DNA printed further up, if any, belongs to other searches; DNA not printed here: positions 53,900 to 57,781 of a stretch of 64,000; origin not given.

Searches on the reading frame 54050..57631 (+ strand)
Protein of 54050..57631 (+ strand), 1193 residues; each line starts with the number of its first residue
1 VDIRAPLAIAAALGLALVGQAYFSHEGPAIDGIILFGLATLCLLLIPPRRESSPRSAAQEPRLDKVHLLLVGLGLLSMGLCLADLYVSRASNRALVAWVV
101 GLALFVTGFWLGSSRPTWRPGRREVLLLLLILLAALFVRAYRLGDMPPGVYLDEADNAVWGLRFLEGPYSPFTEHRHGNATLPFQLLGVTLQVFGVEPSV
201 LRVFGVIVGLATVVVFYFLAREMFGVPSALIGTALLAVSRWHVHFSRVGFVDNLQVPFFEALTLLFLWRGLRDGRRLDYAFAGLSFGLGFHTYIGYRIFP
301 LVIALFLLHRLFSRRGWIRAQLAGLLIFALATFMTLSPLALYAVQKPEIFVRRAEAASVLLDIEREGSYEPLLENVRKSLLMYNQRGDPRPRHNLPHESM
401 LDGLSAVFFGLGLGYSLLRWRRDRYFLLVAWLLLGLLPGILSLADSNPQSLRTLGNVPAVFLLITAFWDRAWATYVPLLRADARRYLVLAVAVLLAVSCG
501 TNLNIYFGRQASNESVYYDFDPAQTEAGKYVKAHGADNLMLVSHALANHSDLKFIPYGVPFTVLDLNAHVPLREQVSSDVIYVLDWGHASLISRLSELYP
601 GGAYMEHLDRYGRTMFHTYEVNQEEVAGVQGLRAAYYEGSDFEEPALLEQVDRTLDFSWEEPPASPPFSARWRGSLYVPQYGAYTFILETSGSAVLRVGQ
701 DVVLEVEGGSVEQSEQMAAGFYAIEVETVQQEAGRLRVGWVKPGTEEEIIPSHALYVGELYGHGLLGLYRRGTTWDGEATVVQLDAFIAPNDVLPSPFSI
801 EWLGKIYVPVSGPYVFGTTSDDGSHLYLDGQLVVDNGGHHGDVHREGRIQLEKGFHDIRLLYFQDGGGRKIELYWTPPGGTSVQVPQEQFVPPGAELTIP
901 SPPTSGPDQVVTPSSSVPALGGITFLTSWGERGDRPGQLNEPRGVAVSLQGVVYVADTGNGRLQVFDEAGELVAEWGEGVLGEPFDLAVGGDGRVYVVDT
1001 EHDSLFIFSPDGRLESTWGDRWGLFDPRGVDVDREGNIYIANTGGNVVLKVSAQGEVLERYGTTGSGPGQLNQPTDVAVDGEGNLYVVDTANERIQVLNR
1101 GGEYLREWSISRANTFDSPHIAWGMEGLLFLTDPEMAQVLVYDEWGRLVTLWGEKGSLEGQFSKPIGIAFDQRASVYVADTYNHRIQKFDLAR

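Call 56: search_protein_families(library=pfam, proteins=[window:54050-57631:+], max_evalue=0.0001)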
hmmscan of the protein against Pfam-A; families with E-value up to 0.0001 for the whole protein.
window:54050-57631:+ (1193 aa): 10 families
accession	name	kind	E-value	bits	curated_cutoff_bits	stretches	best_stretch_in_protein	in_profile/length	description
PF07691.17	PA14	-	1.4e-32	113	24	2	797-888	45-146/147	PA14 domain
PF01436.27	NHL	-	1.4e-30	104.2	20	3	939-966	1-28/28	NHL repeat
PF13231.12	PMT_2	-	1.3e-13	51.9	26.1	1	186-334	9-155/160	Dolichyl-phosphate-mannose-protein mannosyltransferase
PF17170.10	DUF5128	-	8.2e-10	38.8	22.9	0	1036-1107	54-127/321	6-bladed beta-propeller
PF08450.18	SGL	-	9.9e-10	38.9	26.3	0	1027-1062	186-221/246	SMP-30/Gluconolactonase/LRE-like region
PF25021.1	TEN_NHL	-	1.4e-08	34.5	27.1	0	938-961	140-163/357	Teneurin NHL domain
PF06739.17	SBBP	-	1e-06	29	20.5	0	1068-1088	9-29/38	Beta-propeller repeat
PF22701.2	Mala_s_1-like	-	3.2e-06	27.5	27.5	0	989-1064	47-127/195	Mal s 1 allergenic protein-like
PF24684.1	Vgb_lyase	-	8.4e-06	25.2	50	1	983-1188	14-206/290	Virginiamycin B lyase family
PF02516.20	STT3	-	4.5e-05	23.6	24.5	1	206-336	103-236/405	Oligosaccharyl transferase STT3, N-terminal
